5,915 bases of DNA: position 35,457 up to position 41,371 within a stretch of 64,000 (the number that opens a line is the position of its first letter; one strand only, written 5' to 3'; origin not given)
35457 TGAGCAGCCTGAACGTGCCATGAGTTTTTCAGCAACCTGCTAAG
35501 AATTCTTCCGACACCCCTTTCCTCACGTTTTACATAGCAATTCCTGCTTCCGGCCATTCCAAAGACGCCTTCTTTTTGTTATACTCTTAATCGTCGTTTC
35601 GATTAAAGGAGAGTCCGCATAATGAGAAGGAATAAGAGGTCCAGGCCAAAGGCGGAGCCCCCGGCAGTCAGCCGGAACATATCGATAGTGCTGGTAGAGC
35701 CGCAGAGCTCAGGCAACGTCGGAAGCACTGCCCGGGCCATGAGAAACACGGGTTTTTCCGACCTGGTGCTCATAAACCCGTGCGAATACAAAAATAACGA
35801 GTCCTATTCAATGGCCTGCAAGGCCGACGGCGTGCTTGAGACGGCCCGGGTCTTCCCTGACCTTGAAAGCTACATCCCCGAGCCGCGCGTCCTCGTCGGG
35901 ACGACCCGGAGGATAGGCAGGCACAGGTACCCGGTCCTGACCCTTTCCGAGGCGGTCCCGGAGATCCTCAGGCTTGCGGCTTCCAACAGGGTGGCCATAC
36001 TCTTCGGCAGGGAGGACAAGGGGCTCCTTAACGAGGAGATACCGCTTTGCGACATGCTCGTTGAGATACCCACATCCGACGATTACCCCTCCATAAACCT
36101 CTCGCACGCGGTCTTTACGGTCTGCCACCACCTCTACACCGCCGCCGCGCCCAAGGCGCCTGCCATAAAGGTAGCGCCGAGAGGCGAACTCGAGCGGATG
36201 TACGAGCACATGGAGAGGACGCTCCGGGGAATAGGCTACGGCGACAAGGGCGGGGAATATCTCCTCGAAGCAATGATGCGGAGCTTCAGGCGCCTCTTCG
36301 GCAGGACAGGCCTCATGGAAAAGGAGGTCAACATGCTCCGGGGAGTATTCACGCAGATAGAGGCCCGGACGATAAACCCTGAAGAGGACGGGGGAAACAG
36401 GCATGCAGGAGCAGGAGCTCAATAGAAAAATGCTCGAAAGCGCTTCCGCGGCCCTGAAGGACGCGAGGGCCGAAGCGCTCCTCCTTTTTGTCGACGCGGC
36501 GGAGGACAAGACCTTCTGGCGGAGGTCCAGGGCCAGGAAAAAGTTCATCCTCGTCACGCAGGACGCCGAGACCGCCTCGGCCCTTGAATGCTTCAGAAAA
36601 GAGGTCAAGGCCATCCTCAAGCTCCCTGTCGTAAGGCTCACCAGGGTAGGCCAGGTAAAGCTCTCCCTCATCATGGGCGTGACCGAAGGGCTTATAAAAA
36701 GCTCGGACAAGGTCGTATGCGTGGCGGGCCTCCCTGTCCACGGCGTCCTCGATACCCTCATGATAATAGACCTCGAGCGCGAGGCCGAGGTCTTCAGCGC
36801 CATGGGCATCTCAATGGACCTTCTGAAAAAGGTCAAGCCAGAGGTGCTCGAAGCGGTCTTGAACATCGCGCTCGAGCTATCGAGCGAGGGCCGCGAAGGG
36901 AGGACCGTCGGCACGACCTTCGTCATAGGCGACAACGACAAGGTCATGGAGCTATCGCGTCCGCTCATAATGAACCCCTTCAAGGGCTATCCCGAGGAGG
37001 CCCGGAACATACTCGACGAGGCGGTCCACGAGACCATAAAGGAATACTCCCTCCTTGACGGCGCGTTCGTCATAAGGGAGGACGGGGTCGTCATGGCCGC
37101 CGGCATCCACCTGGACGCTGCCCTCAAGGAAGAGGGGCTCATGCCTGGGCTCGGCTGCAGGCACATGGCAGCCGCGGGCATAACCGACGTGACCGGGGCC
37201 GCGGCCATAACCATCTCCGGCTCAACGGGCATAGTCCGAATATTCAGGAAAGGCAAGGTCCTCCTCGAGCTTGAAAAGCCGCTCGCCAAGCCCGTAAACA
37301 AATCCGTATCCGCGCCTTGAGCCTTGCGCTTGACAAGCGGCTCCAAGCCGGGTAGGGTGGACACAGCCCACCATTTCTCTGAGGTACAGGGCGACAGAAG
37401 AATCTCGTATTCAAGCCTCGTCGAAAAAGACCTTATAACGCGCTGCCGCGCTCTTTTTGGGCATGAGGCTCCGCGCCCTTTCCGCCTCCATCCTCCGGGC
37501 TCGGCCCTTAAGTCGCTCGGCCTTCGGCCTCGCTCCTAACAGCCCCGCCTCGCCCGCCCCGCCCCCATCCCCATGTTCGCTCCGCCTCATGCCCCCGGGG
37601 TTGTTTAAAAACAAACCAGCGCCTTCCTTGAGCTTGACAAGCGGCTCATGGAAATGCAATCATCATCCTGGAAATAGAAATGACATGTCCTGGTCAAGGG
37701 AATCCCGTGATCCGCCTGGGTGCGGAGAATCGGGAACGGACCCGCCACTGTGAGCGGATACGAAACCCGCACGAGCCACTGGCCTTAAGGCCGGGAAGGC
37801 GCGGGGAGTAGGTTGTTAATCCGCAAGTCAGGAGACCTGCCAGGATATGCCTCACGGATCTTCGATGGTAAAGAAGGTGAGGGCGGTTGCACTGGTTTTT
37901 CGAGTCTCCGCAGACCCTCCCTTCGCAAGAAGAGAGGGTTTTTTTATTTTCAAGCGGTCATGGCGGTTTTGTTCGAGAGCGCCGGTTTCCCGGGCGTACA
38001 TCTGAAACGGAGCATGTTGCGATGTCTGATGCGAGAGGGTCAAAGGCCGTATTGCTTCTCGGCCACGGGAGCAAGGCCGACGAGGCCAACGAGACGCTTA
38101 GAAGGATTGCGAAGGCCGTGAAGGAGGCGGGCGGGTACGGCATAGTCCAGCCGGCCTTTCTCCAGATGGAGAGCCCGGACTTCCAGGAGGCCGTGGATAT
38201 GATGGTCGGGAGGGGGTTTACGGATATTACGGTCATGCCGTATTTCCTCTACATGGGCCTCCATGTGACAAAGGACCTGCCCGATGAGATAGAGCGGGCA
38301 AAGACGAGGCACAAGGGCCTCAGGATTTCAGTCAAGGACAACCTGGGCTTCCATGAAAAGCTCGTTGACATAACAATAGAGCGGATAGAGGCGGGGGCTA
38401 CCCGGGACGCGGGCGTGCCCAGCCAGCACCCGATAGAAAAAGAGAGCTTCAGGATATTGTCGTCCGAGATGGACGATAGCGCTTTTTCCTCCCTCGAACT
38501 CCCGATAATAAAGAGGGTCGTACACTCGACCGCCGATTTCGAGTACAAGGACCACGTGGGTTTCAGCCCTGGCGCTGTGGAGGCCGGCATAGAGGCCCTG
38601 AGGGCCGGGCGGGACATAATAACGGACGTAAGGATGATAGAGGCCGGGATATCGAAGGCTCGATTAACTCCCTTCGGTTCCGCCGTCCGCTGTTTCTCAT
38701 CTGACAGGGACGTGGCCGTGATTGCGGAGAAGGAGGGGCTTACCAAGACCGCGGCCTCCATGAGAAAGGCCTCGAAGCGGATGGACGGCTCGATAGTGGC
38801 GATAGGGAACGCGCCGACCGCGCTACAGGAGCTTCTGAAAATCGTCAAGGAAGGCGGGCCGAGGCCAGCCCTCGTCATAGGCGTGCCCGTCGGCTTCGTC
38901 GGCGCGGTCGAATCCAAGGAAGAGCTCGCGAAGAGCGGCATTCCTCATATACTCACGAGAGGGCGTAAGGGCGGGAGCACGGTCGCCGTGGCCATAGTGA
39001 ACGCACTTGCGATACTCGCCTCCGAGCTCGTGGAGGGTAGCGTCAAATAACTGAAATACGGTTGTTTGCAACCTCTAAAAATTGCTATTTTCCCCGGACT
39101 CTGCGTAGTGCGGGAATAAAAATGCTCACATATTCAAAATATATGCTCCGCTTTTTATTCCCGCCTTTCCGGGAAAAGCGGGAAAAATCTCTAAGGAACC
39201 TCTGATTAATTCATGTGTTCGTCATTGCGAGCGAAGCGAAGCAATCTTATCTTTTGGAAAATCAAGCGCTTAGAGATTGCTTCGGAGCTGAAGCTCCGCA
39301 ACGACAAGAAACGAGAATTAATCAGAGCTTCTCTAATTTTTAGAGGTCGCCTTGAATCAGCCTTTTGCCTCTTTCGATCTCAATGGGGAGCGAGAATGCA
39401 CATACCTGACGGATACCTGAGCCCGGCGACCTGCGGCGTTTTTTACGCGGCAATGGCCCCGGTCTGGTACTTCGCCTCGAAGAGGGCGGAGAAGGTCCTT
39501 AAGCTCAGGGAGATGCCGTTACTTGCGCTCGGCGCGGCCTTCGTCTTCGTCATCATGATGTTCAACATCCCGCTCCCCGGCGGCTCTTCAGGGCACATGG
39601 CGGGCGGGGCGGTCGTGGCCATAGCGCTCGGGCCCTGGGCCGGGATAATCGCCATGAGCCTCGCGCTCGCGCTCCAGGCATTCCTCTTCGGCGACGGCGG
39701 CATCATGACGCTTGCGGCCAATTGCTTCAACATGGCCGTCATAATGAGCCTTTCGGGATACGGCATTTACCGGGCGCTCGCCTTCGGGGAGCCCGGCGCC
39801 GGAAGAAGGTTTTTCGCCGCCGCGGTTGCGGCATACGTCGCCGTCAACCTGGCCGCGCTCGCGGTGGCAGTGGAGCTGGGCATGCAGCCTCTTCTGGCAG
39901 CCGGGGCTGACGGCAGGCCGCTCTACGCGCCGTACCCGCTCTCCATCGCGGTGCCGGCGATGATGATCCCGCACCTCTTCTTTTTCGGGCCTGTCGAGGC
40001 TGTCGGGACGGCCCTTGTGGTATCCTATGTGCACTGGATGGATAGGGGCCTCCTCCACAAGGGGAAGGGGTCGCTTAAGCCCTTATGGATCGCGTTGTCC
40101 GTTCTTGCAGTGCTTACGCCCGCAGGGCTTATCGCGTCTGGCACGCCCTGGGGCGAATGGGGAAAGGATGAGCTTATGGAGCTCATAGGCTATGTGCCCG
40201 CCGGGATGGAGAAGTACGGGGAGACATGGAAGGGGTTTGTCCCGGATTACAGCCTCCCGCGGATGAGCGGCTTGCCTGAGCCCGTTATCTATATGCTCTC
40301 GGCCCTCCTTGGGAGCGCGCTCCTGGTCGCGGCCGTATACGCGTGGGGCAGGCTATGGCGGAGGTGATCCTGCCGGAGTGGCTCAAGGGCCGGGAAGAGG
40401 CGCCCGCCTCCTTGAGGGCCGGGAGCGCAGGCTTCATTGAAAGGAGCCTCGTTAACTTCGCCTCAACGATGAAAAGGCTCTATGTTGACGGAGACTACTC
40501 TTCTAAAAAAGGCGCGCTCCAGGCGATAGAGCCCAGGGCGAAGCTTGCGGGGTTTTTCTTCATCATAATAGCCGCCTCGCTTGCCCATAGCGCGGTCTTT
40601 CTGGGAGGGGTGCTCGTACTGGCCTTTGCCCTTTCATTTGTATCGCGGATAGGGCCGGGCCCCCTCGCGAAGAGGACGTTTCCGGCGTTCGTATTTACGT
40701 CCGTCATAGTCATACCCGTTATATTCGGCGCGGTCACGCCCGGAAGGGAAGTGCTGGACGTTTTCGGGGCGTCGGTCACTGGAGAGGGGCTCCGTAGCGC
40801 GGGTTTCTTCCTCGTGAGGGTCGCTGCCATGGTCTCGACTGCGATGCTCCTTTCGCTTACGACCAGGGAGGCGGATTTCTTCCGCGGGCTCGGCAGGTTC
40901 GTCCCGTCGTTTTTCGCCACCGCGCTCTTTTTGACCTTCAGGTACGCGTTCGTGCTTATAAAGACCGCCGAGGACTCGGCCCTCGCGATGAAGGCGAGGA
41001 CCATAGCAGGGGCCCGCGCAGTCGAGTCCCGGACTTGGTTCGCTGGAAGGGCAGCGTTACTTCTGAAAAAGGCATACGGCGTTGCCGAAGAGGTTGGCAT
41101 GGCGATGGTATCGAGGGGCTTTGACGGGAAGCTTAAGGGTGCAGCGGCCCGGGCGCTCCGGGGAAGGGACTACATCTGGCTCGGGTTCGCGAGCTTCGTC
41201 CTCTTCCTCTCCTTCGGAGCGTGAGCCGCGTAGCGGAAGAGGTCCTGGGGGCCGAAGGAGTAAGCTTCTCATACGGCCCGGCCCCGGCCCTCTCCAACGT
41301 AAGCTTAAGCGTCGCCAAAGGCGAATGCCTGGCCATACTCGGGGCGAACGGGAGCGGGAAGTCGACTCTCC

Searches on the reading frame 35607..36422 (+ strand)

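Call 24: search_protein_families(library=pfam, proteins=[window:35607-36422:+], max_evalue=0.001)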
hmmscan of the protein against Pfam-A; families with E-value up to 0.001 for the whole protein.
window:35607-36422:+ (272 aa): 1 family
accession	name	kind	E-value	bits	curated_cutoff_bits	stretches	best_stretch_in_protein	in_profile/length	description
PF00588.24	SpoU_methylase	-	1.5e-24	87.1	29.7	1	25-172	2-140/142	SpoU rRNA Methylase family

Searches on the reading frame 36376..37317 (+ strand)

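Call 24: search_protein_families(library=pfam, proteins=[window:36376-37317:+], max_evalue=0.001)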
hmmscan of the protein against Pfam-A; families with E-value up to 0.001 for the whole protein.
window:36376-37317:+ (314 aa): 2 families
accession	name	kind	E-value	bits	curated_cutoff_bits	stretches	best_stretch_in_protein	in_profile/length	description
PF02457.21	DAC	-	1.5e-21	76.6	27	1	170-294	4-118/119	DisA bacterial checkpoint controller nucleotide-binding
PF21755.2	DacZ_P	-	4.7e-17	62.3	27.4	1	16-138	2-122/125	Probable sensor domain DacZ_P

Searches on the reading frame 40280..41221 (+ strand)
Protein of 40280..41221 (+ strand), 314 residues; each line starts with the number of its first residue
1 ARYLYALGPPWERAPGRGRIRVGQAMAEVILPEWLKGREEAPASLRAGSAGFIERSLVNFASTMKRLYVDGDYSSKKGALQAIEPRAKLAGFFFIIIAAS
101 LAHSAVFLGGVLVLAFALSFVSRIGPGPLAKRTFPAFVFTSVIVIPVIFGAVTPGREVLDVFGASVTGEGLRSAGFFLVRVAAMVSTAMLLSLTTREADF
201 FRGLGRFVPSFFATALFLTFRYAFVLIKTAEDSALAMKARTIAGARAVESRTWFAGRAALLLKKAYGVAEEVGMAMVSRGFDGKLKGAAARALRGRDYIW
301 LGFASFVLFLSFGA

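Call 24: search_protein_families(library=pfam, proteins=[window:40280-41221:+], max_evalue=0.001)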
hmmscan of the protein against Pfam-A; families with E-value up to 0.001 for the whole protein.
window:40280-41221:+ (314 aa): 1 family
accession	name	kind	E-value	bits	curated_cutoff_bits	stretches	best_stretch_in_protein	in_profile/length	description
PF02361.21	CbiQ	-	3.2e-26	92.8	25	1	80-283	5-210/216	Cobalt transport protein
